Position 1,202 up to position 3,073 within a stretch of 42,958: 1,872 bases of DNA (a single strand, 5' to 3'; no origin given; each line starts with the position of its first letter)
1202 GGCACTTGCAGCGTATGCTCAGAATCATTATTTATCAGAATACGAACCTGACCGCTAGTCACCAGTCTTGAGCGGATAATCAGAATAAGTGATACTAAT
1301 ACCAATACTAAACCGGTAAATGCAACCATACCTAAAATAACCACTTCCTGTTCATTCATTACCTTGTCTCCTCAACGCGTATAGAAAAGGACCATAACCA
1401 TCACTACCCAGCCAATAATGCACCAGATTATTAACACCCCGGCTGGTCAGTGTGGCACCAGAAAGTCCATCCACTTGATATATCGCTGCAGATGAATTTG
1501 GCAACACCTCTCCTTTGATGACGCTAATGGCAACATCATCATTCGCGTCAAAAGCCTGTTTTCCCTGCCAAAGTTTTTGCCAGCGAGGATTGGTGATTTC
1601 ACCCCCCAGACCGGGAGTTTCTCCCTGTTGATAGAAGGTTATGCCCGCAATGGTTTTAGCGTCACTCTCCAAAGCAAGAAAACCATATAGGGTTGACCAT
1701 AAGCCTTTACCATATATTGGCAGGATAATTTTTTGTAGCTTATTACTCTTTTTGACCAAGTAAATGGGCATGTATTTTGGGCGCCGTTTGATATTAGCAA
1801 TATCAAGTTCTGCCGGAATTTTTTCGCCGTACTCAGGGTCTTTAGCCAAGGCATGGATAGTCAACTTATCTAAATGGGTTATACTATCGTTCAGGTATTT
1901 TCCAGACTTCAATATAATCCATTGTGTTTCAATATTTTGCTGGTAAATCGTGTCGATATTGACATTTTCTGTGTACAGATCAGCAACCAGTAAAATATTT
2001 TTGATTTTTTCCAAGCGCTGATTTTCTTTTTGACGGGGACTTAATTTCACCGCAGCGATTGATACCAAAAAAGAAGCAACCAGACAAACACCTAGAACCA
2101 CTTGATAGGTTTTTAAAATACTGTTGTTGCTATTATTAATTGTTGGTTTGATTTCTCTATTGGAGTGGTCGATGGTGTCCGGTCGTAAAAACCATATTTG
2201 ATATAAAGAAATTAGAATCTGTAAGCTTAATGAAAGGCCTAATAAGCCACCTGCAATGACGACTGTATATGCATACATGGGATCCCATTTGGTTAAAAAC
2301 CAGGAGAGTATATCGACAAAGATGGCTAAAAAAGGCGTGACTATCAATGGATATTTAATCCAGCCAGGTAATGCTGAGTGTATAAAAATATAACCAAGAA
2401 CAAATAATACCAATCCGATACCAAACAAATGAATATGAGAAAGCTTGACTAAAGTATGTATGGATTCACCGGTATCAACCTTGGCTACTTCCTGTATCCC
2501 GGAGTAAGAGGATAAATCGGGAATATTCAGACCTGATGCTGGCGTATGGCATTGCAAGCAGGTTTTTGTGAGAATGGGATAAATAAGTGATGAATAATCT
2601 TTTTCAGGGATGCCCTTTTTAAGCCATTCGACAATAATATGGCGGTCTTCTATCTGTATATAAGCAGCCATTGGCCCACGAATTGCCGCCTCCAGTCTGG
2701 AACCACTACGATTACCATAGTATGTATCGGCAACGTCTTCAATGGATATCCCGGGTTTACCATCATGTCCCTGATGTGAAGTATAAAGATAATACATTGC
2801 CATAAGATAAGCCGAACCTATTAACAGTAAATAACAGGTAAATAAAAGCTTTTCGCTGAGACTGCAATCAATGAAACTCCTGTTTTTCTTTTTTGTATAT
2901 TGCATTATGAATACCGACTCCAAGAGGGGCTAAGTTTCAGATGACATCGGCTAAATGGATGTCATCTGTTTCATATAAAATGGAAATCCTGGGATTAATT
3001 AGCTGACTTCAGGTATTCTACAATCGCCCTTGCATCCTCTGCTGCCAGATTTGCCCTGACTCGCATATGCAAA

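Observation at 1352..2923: Fusion architecture: unknown 4-TM heme-c domain joined to a complete NqrC module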

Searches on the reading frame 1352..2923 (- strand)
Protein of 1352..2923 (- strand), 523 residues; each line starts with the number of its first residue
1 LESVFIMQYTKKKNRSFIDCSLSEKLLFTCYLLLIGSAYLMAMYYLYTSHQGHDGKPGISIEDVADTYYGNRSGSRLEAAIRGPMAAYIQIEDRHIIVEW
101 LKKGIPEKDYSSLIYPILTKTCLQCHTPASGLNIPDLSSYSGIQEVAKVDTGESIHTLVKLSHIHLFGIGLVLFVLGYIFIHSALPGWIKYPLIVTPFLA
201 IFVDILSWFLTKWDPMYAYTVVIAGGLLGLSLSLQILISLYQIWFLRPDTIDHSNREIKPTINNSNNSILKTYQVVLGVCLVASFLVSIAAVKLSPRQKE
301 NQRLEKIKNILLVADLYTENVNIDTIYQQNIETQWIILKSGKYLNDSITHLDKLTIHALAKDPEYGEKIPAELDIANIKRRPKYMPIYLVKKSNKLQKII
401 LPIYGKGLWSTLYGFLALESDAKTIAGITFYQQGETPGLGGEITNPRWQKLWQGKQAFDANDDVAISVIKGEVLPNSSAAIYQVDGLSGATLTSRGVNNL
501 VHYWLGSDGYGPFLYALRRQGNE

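Call 3: search_protein_families(library=pfam, proteins=[window:1352-2923:-], max_evalue=0.01)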
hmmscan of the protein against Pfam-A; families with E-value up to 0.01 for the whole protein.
window:1352-2923:- (523 aa): 2 families
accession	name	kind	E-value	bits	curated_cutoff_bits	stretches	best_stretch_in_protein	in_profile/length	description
PF04205.19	FMN_bind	-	7.5e-17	62.2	22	1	407-505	1-76/77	FMN-binding domain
PF03189.18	Otopetrin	-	0.0079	15.6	27.8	0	9-51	218-260/434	Otopetrin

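Call 4: search_protein_families(library=ncbifam, proteins=[window:1352-2923:-], max_evalue=0.01)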
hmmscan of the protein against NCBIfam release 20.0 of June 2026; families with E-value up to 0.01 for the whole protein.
window:1352-2923:- (523 aa): 14 families
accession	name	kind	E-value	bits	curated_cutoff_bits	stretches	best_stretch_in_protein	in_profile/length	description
NF003749.0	PRK05346.1-5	equivalog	8.9e-94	313.7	255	1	264-520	3-257/261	Na(+)-translocating NADH-quinone reductase subunit C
NF003746.0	PRK05346.1-1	equivalog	1.7e-84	283.1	337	1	264-519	5-258/264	Na(+)-translocating NADH-quinone reductase subunit C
TIGR01938.1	nqrC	equivalog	3.8e-76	256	144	1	266-515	1-250/251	NADH:ubiquinone reductase (Na(+)-transporting) subunit C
NF003747.0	PRK05346.1-2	equivalog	1.7e-61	207.8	336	1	265-520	4-254/260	Na(+)-translocating NADH-quinone reductase subunit C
NF003748.0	PRK05346.1-4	equivalog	9.1e-61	205.6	455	1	266-521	5-263/265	Na(+)-translocating NADH-quinone reductase subunit C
NF003750.0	PRK05346.2-1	equivalog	2.7e-33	115.4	352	1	263-504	2-214/225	Na(+)-translocating NADH-quinone reductase subunit C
NF003753.0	PRK05346.2-4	equivalog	1.7e-31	109.5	329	1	266-502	7-233/249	Na(+)-translocating NADH-quinone reductase subunit C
NF003752.0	PRK05346.2-3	equivalog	3e-28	98.8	617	1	390-499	167-288/316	Na(+)-translocating NADH-quinone reductase subunit C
NF003755.0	PRK05346.2-6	equivalog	2.1e-26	92.5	563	1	396-515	169-298/310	Na(+)-translocating NADH-quinone reductase subunit C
NF003754.0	PRK05346.2-5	equivalog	3.7e-26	92.2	677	1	388-499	170-293/320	Na(+)-translocating NADH-quinone reductase subunit C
NF003751.0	PRK05346.2-2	equivalog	2.4e-24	86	630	1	389-499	169-291/320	Na(+)-translocating NADH-quinone reductase subunit C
TIGR01947.1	rnfG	subfamily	3.6e-10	40.2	102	1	364-502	50-179/187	RnfABCDGE type electron transport complex subunit G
NF045876.1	RnfG_DVU2794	exception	2.4e-08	33.7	205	1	381-501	67-172/190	RnfABCDGE type electron transport complex subunit G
NF041840.1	rnfG_Methano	equivalog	6.5e-05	22.6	230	1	417-497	108-173/189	Rnf electron transport complex subunit RnfG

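Call 13: find_homologous_proteins(query=window:1352-2905:-, max_evalue=1e-10)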
Query window:1352-2905:- (517 aa): 1225 proteins with E <= 1e-10 among 8000 candidates; the best 120 are listed.
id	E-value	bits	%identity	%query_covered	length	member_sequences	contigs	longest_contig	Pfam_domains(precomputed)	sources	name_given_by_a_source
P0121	0.0e+0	1176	100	100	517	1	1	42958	PF04205.20,PF27139.1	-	-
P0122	0.0e+0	1011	86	100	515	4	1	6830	PF04205.20,PF27139.1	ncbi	-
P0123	5.7e-291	984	84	100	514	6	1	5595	PF04205.20,PF27139.1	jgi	jgi:Na+-transporting NADH:ubiquinone oxidoreductase subunit C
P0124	4.8e-288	974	83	100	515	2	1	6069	PF04205.20,PF27139.1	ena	-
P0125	4.3e-283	958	81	100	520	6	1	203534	PF04205.20,PF27139.1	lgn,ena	-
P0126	3.6e-271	918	79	100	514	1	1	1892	PF04205.20,PF27139.1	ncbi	-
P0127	8.5e-259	878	74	100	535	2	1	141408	PF04205.20,PF27139.1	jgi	jgi:Na+-transporting NADH:ubiquinone oxidoreductase subunit C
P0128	2.3e-248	843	71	100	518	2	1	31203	PF04205.20,PF27139.1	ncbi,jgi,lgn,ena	-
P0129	1.1e-247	841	74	98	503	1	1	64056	PF04205.20,PF27139.1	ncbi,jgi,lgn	-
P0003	3.2e-184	632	71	75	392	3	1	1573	PF27139.1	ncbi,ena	-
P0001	2.2e-183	629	84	64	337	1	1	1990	PF27139.1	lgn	-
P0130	2.4e-94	335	61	47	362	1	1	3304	PF27139.1,PF03779.21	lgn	-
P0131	1.0e-92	330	60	46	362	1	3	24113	PF27139.1,PF03779.21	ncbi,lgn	ncbi:MAG: SPW repeat protein [Acidiferrobacterales bacterium]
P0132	1.5e-92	329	60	46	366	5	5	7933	PF27139.1,PF03779.21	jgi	-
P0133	4.3e-90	321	60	45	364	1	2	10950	PF27139.1,PF03779.21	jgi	-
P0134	5.8e-90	321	58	46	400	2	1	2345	PF27139.1,PF03779.21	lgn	-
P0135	1.4e-88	316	66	40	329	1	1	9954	PF04945.20,PF27139.1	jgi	-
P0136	4.3e-86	308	56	46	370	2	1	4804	PF27139.1,PF03779.21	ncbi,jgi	jgi:hypothetical protein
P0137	1.8e-85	306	57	46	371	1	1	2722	PF27139.1,PF03779.21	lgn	-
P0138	3.2e-85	305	56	45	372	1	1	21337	PF27139.1,PF03779.21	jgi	-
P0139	3.3e-85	305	57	46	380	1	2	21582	PF27139.1,PF03779.21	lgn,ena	-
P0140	5.6e-85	304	56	46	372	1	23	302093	PF27139.1,PF03779.21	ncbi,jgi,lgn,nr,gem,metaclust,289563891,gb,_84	ncbi:MAG: hypothetical protein EPN69_10215 [Rhodanobacter sp.]|nr:MAG: hypothetical protein EPN69_10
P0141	9.3e-85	303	54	48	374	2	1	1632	PF27139.1,PF03779.21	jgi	-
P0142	5.5e-84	301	53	47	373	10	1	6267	PF27139.1,PF03779.21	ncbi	-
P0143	1.2e-83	300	55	46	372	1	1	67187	PF27139.1,PF03779.21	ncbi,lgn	-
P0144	3.0e-83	298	55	46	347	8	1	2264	PF27139.1,PF03779.21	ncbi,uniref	ncbi:conserved hypothetical protein, membrane [mine drainage metagenome]|uniref:Elongation factor-1 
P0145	5.6e-83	297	55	45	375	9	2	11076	PF27139.1,PF03779.21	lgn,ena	-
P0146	9.8e-83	297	55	45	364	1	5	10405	PF27139.1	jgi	jgi:hypothetical protein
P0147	1.4e-82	296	55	45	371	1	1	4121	PF27139.1,PF03779.21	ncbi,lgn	-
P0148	4.2e-82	295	54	46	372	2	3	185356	PF27139.1,PF03779.21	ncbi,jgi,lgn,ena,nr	ncbi:MAG TPA: hypothetical protein VMV97_05610 [Sulfuriferula sp.]|nr:hypothetical protein [Sulfurif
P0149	6.1e-82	294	54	46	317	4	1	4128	PF27139.1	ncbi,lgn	-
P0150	1.6e-81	293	54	45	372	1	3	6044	PF27139.1,PF03779.21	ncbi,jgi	jgi:hypothetical protein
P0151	2.7e-81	292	54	45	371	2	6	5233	PF27139.1,PF03779.21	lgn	-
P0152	6.6e-81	291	56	44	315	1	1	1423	PF27139.1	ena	-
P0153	1.3e-78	283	53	46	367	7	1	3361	PF27139.1,PF03779.21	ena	-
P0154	1.5e-78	283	52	48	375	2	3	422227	PF27139.1,PF03779.21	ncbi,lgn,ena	ncbi:MAG: hypothetical protein WCD66_13445 [Rhodanobacteraceae bacterium]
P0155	1.5e-78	283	52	47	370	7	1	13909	PF27139.1,PF03779.21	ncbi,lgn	-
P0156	1.6e-78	283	52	46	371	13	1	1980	PF27139.1,PF03779.21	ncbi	-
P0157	2.4e-78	282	54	45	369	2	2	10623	PF27139.1,PF03779.21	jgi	jgi:hypothetical protein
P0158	2.8e-78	282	54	50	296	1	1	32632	PF04205.20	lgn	-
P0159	3.3e-77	278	54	45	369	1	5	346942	PF27139.1,PF03779.21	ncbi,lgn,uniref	ncbi:hypothetical protein [Rhodanobacter terrae]|uniref:Elongation factor-1 alpha n=1 Tax=Rhodanobac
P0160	4.1e-77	278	54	45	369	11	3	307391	PF27139.1,PF03779.21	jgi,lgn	jgi:hypothetical protein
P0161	5.2e-77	278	52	49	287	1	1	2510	PF04205.20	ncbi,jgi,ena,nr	ncbi:MAG: Na(+)-translocating NADH-quinone reductase subunit C [Planctomycetes bacterium]|nr:Na(+)-t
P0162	9.1e-76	274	50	49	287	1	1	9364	PF04205.20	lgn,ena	-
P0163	1.8e-75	273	51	50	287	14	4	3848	PF04205.20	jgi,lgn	jgi:Na+-transporting NADH:ubiquinone oxidoreductase subunit C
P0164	5.1e-75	271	51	50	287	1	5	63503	PF04205.20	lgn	-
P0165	8.2e-75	271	50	49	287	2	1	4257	PF04205.20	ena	-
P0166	1.4e-74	270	50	50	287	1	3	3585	PF04205.20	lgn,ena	-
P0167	1.5e-74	270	49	49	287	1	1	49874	PF04205.20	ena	-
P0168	1.6e-74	270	51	50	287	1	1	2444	PF04205.20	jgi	jgi:Na+-transporting NADH:ubiquinone oxidoreductase subunit C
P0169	1.6e-74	270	69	34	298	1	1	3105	PF27139.1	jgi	-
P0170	1.7e-74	269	51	50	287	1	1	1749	PF04205.20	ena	-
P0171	1.7e-74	269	51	50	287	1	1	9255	PF04205.20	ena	-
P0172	1.7e-74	269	51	50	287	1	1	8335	PF04205.20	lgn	-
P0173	1.8e-74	269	51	50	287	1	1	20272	PF04205.20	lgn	-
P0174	2.0e-74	269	53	48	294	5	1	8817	PF04205.20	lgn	-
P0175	2.5e-74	269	52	50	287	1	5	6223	PF04205.20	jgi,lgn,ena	-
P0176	2.6e-74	269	50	50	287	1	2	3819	PF04205.20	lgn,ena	-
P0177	2.8e-74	269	51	50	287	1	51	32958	PF04205.20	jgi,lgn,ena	jgi:Na+-transporting NADH:ubiquinone oxidoreductase subunit C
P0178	2.9e-74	269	51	50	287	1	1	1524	PF04205.20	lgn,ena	-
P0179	2.9e-74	269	51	50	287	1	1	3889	PF04205.20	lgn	-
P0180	3.0e-74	269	51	50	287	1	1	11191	PF04205.20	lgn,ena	-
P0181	3.0e-74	269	51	50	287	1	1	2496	PF04205.20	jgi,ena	-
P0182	3.2e-74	269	51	50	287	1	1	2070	PF04205.20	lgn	-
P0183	3.4e-74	268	51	50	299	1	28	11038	PF04205.20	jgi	jgi:Na+-transporting NADH:ubiquinone oxidoreductase subunit C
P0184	3.4e-74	268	51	50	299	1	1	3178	PF04205.20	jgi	jgi:Na+-transporting NADH:ubiquinone oxidoreductase subunit C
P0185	3.6e-74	268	51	50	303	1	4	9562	PF04205.20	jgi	jgi:Na+-transporting NADH:ubiquinone oxidoreductase subunit C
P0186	3.9e-74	268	51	50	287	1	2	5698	PF04205.20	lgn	-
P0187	3.9e-74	268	51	50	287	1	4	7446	PF04205.20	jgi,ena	jgi:Na+-transporting NADH:ubiquinone oxidoreductase subunit C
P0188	4.3e-74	268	51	50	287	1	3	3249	PF04205.20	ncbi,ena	-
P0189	4.5e-74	268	51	50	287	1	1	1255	PF04205.20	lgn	-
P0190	4.5e-74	268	51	50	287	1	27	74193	PF04205.20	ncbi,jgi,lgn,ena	jgi:Na+-transporting NADH:ubiquinone oxidoreductase subunit C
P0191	4.7e-74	268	51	50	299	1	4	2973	PF04205.20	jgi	jgi:Na+-transporting NADH:ubiquinone oxidoreductase subunit C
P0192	4.8e-74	268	50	50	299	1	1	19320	PF04205.20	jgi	jgi:Na+-transporting NADH:ubiquinone oxidoreductase subunit C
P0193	5.4e-74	268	51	50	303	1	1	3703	PF04205.20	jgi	jgi:Na+-transporting NADH:ubiquinone oxidoreductase subunit C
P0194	6.0e-74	268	51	50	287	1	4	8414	PF04205.20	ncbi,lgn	-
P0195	6.2e-74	268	50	50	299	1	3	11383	PF04205.20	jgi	jgi:Na+-transporting NADH:ubiquinone oxidoreductase subunit C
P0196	6.3e-74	268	50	50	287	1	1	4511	PF04205.20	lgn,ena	-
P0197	6.8e-74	267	49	53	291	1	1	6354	PF04205.20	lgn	-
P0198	7.3e-74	267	49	50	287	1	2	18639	PF04205.20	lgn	-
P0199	7.7e-74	267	49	50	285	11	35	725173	PF04205.20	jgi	jgi:Na+-transporting NADH:ubiquinone oxidoreductase subunit C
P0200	9.5e-74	267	50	50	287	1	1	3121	PF04205.20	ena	-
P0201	9.9e-74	267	49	50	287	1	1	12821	PF04205.20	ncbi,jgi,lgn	-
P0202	1.6e-73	266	50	50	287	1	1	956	PF04205.20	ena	-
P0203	2.1e-73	266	49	50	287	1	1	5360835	PF04205.20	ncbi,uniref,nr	ncbi:Na(+)-translocating NADH-quinone reductase subunit C [Methylomonas albis]|uniref:Na(+)-transloc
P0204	2.2e-73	266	49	50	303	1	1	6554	PF04205.20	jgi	jgi:Na+-transporting NADH:ubiquinone oxidoreductase subunit C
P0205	2.2e-73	266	49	50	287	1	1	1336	PF04205.20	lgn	-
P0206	2.4e-73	266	49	50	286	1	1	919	PF04205.20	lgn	-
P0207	2.7e-73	266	50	50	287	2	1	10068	PF04205.20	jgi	-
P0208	4.3e-73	265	50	50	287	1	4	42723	PF04205.20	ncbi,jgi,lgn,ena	jgi:Na+-transporting NADH:ubiquinone oxidoreductase subunit C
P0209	5.0e-73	265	49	50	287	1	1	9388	PF04205.20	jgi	-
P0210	7.4e-73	264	48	50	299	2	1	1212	PF04205.20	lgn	-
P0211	8.8e-73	264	50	50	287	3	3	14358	PF04205.20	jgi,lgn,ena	-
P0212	9.1e-73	264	48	49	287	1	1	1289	PF04205.20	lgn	-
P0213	9.9e-73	264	49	50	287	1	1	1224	PF04205.20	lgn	-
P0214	1.0e-72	264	49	50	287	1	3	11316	PF04205.20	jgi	-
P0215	1.0e-72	264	49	50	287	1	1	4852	PF04205.20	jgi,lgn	jgi:Na+-transporting NADH:ubiquinone oxidoreductase subunit C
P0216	1.2e-72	263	48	50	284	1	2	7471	PF04205.20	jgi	jgi:NADH:ubiquinone oxidoreductase, Na(+)-translocating, C subunit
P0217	1.8e-72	263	48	49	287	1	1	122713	PF04205.20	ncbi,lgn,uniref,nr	ncbi:NADH:ubiquinone reductase (Na(+)-transporting) subunit C [Methylomonas lenta]|uniref:Na(+)-tran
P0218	2.5e-72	262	47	52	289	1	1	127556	PF04205.20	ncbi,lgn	ncbi:MAG: Na(+)-translocating NADH-quinone reductase subunit C [Pseudomonadota bacterium]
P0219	2.6e-72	262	49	51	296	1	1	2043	PF04205.20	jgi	-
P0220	3.2e-72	262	49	50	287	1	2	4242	PF04205.20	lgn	-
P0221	3.5e-72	262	48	50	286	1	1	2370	PF04205.20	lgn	-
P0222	3.6e-72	262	50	50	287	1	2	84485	PF04205.20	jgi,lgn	-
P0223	4.3e-72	262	50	50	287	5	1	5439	PF04205.20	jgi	-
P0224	7.3e-72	261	47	50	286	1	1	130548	PF04205.20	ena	-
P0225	7.4e-72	261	48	50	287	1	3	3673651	PF04205.20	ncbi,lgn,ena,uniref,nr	ncbi:Na(+)-translocating NADH-quinone reductase subunit C [Methylomonas paludis]|uniref:Na(+)-transl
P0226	1.3e-71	260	47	50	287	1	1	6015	PF04205.20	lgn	-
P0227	1.3e-71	260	49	50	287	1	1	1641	PF04205.20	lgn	-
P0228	1.5e-71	260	49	50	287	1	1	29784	PF04205.20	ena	-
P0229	2.2e-71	259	47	50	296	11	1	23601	PF04205.20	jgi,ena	-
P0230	2.7e-71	259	49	50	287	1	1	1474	PF04205.20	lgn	-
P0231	3.0e-71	259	47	50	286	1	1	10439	PF04205.20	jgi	-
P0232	3.3e-71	259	49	50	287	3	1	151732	PF04205.20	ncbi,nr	ncbi:MAG: Na(+)-translocating NADH-quinone reductase subunit C [Methylococcales bacterium]|nr:Na(+)-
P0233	3.4e-71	259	48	50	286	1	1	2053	PF04205.20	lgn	-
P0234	3.8e-71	258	49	50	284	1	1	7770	PF04205.20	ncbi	-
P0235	3.8e-71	258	46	50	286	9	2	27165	PF04205.20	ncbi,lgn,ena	-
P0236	5.0e-71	258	48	53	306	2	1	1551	PF04205.20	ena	-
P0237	5.8e-71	258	47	50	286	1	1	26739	PF04205.20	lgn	-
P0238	7.5e-71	257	47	50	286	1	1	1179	PF04205.20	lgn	-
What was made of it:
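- On Aq_1264_TM (Pfam PF27139): The window's own protein (P0121) carries PF27139.1 + PF04205.20 in the precomputed table (call 13).
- Checked: Eight other cluster representatives are full-length fusions (503-535 aa, 71-86% identity, 98-100% coverage; call 13).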

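Call 14: find_related_loci(query=window:1352-2905:-, collection=genome_contigs, flank=10000)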
Query window:1352-2905:- (517 aa) in genome_contigs; peptide patterns used: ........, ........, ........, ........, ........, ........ (x = any residue, [..] = any of these).
79 stretches matched a pattern; 7 encode a relative of the query (tblastn E <= 1e-3); 7 distinct loci.
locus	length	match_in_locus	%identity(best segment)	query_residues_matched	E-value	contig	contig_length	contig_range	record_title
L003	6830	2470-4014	86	1-517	0e+0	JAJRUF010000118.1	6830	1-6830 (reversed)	MAG: Gammaproteobacteria bacterium isolate Dive96_bin10.159 k141_1495219, whole genome shotgun sequence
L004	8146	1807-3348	83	1-517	0e+0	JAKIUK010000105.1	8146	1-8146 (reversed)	MAG: Methylococcaceae bacterium isolate D100SM.bin.16 NODE_3097_length_8146_cov_11.434593, whole genome shotgun sequence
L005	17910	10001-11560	81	1-517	0e+0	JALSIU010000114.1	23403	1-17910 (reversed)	MAG: Methylomonas sp. isolate 354-166_metabat2_scaf2bin.047 354-166_scaffold_2061_c1, whole genome shotgun sequence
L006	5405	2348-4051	84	1-517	0e+0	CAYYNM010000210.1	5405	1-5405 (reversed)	MAG TPA_asm: uncultured Methylomarinum sp. isolate SRP128015_co3_140 genome assembly, contig: NODE_20766_length_5405_cov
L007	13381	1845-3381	76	1-512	0e+0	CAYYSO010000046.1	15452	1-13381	MAG TPA_asm: uncultured Methylomarinum sp. isolate SRP216583_co2_210 genome assembly, contig: NODE_2907_length_15452_cov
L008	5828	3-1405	74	45-512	0e+0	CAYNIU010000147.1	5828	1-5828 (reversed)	MAG TPA_asm: uncultured Methylomarinum sp. isolate SRP216583_co2_37 genome assembly, contig: NODE_12152_length_5828_cov_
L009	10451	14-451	26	14-141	3e-6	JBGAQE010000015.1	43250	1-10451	MAG: Chitinophagaceae bacterium isolate MAG_AAO_H10.20 AAOH10-20_opera_contig_3402, whole genome shotgun sequence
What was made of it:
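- Checked: The six genome records that name an organism are Methylococcales MAGs or, in one case, an unclassified Gammaproteobacteria MAG (call 14).
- The fusion occurs in only a few Methylococcales lineages (calls 13, 14).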

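Call 15: find_encoding_contigs(protein=P0125, flank=10000, max_places=2)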
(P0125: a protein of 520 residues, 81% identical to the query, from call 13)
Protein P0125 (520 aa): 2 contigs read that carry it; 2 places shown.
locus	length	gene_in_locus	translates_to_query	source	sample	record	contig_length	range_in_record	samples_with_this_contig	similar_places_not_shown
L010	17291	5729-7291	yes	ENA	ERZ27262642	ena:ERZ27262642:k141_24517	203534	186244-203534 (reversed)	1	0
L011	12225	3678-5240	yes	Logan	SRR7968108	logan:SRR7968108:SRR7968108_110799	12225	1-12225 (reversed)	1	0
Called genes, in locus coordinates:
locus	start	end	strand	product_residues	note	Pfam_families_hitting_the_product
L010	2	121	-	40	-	?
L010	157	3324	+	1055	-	PF00873:ACR_tran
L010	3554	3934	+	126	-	PF13442:Cytochrome_CBB3, PF00034:Cytochrom_C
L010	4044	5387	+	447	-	-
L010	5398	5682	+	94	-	-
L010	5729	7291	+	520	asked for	PF27139:Aq_1264_TM, PF04205:FMN_bind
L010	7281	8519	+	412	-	PF00111:Fer2, PF00970:FAD_binding_6 (weak), PF00175:NAD_binding_1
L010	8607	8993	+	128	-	-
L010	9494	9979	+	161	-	PF01467:CTP_transf_like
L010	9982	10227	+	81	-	PF00037:Fer4 (weak), PF12838:Fer4_7 (faint)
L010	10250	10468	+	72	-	-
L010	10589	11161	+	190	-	PF03938:OmpH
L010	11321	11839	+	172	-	PF03748:FliL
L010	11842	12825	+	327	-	PF02154:FliM, PF01052:FliMN_C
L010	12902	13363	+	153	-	PF28396:SepQ_C (weak), PF01052:FliMN_C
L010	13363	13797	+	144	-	PF04347:FliO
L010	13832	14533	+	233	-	PF00813:FliP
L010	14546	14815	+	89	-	PF01313:Bac_export_3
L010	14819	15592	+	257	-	PF01311:Bac_export_1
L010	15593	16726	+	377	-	PF01312:Bac_export_2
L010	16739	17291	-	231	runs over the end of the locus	PF04376:ATE_N, PF04377:ATE_C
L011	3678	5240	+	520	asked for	PF27139:Aq_1264_TM, PF04205:FMN_bind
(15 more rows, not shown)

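Call 16: find_encoding_contigs(protein=P0127, flank=10000, max_places=2)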
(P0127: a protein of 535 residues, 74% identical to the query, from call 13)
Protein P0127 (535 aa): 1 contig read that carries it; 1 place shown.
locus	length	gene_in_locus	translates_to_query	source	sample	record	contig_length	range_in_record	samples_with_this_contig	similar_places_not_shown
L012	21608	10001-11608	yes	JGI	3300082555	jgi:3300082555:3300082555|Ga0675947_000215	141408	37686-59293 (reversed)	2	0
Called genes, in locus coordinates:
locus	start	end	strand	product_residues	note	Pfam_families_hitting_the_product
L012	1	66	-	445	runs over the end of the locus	PF02321:OEP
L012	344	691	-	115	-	-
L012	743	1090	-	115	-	-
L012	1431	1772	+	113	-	-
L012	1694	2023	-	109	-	-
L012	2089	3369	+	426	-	PF02321:OEP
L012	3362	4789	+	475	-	PF25919:BSH_CusB, PF25973:BSH_CzcB, PF25869:3HB_CusB (weak), PF25944:Beta-barrel_RND (weak), PF25954:Beta-barrel_RND_2, PF25967:RND-MFP_C (weak), PF25975:CzcB_C, PF25989:YknX_C (weak)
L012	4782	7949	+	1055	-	PF00873:ACR_tran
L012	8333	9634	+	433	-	-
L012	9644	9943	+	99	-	-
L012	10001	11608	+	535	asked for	PF27139:Aq_1264_TM, PF04205:FMN_bind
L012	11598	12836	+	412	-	PF00111:Fer2, PF00970:FAD_binding_6, PF00175:NAD_binding_1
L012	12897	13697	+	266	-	PF04326:SLFN_AlbA_2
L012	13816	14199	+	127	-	-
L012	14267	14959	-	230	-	PF02167:Cytochrom_C1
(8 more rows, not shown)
